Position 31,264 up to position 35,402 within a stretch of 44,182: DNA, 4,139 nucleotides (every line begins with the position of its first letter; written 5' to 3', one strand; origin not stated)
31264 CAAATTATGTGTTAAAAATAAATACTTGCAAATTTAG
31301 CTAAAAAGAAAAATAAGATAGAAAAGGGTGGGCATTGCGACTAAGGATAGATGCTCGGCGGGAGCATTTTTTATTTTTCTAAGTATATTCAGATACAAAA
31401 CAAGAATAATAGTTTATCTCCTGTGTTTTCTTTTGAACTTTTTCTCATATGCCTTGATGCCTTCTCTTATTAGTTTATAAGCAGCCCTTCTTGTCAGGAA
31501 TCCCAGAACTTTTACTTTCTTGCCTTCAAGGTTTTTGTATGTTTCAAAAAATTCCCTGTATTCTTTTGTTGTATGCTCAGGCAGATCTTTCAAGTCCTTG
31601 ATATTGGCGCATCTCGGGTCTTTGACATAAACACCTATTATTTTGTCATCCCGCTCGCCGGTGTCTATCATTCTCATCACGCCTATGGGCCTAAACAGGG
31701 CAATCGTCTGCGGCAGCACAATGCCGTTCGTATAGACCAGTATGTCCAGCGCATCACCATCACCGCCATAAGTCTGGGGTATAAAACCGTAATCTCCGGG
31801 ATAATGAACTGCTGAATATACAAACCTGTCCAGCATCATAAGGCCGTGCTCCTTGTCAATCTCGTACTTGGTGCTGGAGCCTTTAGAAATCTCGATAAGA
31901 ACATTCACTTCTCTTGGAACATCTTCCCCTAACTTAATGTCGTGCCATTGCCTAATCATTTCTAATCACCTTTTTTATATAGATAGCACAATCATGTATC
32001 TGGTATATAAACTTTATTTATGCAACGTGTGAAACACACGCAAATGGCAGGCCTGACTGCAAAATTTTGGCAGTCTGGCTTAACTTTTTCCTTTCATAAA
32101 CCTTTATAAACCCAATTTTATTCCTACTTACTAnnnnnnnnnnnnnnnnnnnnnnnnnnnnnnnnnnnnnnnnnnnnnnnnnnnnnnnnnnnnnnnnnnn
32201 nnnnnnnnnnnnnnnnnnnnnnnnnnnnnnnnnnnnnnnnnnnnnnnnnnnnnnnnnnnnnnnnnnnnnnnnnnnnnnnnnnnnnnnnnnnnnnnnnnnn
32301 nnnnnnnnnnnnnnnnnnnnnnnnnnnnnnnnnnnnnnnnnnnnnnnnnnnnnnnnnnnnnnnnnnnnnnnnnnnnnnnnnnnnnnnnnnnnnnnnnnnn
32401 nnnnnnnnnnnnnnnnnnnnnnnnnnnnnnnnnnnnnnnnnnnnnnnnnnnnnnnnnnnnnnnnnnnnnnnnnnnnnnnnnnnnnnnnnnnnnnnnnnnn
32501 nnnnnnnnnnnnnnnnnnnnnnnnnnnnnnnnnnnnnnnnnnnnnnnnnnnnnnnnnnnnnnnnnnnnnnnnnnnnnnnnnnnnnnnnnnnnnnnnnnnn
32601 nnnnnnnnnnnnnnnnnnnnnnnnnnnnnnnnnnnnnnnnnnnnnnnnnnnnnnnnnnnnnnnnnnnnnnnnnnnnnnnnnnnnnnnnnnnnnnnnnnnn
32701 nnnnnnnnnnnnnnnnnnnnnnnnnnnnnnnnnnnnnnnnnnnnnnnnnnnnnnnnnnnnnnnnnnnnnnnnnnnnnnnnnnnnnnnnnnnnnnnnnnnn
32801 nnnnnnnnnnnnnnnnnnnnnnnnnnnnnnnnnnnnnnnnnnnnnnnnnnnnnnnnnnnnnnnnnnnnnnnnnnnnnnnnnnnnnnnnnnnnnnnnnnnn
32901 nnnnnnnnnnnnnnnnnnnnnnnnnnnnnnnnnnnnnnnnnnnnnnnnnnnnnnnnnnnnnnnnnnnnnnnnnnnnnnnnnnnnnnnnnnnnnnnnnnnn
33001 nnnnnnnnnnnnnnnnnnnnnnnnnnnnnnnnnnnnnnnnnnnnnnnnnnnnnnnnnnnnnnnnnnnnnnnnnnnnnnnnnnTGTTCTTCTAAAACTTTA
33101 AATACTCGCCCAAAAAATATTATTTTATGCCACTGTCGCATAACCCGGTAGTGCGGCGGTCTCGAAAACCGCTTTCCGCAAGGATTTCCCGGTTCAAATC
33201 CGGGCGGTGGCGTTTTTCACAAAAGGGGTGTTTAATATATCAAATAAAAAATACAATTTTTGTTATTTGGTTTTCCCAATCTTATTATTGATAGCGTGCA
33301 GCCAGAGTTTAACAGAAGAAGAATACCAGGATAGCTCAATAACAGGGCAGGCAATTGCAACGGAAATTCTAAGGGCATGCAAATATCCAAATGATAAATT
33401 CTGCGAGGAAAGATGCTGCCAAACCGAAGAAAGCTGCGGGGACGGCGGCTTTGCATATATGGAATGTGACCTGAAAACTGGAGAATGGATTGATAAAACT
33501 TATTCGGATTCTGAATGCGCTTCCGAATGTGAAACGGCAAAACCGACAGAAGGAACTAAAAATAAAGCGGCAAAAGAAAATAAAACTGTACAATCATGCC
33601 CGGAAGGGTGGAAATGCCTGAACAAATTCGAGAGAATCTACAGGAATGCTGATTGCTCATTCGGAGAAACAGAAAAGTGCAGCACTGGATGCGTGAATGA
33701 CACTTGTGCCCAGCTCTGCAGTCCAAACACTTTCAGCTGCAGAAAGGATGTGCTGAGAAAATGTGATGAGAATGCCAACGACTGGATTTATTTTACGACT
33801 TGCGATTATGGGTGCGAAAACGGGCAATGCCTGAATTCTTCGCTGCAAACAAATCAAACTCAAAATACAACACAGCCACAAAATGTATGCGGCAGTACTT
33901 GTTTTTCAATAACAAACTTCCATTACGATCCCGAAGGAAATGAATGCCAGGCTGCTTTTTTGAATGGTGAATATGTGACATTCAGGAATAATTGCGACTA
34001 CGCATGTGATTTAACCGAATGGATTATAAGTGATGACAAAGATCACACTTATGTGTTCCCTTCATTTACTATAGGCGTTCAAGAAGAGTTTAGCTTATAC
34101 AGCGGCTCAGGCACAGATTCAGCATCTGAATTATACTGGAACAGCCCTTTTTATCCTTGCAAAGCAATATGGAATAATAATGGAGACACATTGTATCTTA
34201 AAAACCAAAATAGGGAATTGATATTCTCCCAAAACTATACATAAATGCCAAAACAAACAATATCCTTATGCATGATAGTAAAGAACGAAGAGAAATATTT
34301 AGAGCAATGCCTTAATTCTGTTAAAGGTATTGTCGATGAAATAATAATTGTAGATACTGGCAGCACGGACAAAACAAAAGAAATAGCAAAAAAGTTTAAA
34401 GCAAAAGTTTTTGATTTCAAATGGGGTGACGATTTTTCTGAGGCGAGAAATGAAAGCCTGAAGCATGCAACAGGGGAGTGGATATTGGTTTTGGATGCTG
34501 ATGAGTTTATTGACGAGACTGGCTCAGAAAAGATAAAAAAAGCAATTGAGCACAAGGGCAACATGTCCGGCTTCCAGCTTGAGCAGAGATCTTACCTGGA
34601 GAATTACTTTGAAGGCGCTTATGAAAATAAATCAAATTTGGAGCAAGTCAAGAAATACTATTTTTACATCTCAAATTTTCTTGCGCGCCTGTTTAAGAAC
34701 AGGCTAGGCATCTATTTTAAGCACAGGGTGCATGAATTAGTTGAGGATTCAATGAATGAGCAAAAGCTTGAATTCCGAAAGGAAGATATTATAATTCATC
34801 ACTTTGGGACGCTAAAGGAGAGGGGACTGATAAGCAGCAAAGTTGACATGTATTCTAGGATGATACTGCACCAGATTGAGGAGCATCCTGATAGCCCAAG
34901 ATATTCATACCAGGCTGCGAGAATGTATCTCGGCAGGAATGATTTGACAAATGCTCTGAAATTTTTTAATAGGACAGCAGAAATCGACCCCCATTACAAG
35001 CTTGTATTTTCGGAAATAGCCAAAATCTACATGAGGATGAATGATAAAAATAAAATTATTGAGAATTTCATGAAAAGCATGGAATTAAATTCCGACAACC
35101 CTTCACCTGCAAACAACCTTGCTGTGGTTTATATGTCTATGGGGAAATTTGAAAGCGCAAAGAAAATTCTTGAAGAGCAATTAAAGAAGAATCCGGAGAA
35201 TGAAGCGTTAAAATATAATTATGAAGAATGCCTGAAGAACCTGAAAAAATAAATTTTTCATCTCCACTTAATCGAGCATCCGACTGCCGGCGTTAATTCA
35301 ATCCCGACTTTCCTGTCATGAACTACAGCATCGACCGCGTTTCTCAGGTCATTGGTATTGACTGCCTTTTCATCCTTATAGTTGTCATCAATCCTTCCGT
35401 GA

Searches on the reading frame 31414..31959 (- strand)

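Call 8: search_protein_families(library=pfam, proteins=[window:31414-31959:-], max_evalue=0.01)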
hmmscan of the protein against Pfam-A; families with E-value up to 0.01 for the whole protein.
window:31414-31959:- (181 aa): 1 family
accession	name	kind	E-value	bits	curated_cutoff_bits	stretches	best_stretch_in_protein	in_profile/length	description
PF00719.24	Pyrophosphatase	-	2.5e-54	183.7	23.5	1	20-172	1-153/153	Inorganic pyrophosphatase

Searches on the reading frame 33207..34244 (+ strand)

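Call 8: search_protein_families(library=pfam, proteins=[window:33207-34244:+], max_evalue=0.01)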
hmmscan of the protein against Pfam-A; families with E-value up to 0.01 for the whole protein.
window:33207-34244:+ (345 aa): 1 family
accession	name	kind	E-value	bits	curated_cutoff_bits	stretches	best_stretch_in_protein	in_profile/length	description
PF00932.25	LTD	-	5.9e-16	59.2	34.3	1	235-341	10-104/109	Lamin Tail Domain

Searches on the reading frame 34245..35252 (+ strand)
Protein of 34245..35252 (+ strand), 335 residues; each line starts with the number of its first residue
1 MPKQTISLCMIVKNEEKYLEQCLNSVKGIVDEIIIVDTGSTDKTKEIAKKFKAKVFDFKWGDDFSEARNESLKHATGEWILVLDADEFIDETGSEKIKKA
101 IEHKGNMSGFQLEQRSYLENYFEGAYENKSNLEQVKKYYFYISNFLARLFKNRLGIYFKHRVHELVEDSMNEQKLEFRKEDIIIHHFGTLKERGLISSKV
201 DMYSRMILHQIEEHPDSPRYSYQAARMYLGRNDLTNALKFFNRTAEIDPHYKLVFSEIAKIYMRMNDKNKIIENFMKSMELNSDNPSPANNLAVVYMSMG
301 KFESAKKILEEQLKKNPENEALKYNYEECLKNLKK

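Call 8: search_protein_families(library=pfam, proteins=[window:34245-35252:+], max_evalue=0.01)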
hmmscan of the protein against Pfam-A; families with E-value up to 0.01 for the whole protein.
window:34245-35252:+ (335 aa): 23 families
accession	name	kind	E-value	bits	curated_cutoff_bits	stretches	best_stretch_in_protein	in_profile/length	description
PF00535.33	Glycos_transf_2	-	9.2e-27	94.5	23.3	1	7-126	1-129/168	Glycosyl transferase family 2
PF13704.12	Glyco_tranf_2_4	-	1.5e-10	41.9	27.5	1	13-95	1-90/98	Glycosyl transferase family 2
PF13181.12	TPR_8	-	4.6e-10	39.3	25.7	1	290-318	5-33/34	Tetratricopeptide repeat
PF14559.12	TPR_19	-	6.5e-10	39.6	25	1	277-322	16-61/68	Tetratricopeptide repeat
PF07719.23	TPR_2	-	9.5e-09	35.2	27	0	290-319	5-34/34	Tetratricopeptide repeat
PF13428.12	TPR_14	-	1.5e-06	28.8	23.5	0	292-324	7-39/44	Tetratricopeptide repeat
PF13431.12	TPR_17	-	1.5e-06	28.5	24.4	0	275-306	2-33/34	Tetratricopeptide repeat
PF10111.15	Glyco_tranf_2_2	-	2.7e-06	27.5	27.3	1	8-104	4-109/276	Glycosyltransferase like family 2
PF12895.13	ANAPC3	-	7.9e-06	26.5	27.2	1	278-335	15-71/82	Anaphase-promoting complex, cyclosome, subunit 3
PF13424.12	TPR_12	-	1.1e-05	26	30.1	0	289-313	6-30/77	Tetratricopeptide repeat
PF13432.12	TPR_16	-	2.2e-05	25.3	32.7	0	212-250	25-63/65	Tetratricopeptide repeat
PF13176.12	TPR_7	-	6.5e-05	23.2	27.9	0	291-319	4-34/36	Tetratricopeptide repeat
PF13174.12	TPR_6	-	9.2e-05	23.3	26.3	0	292-318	6-32/33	Tetratricopeptide repeat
PF00515.34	TPR_1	-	0.0001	22.4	27.8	0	290-319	5-34/34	Tetratricopeptide repeat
PF13414.12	TPR_11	-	0.00013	22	26.8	0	272-300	14-42/42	TPR repeat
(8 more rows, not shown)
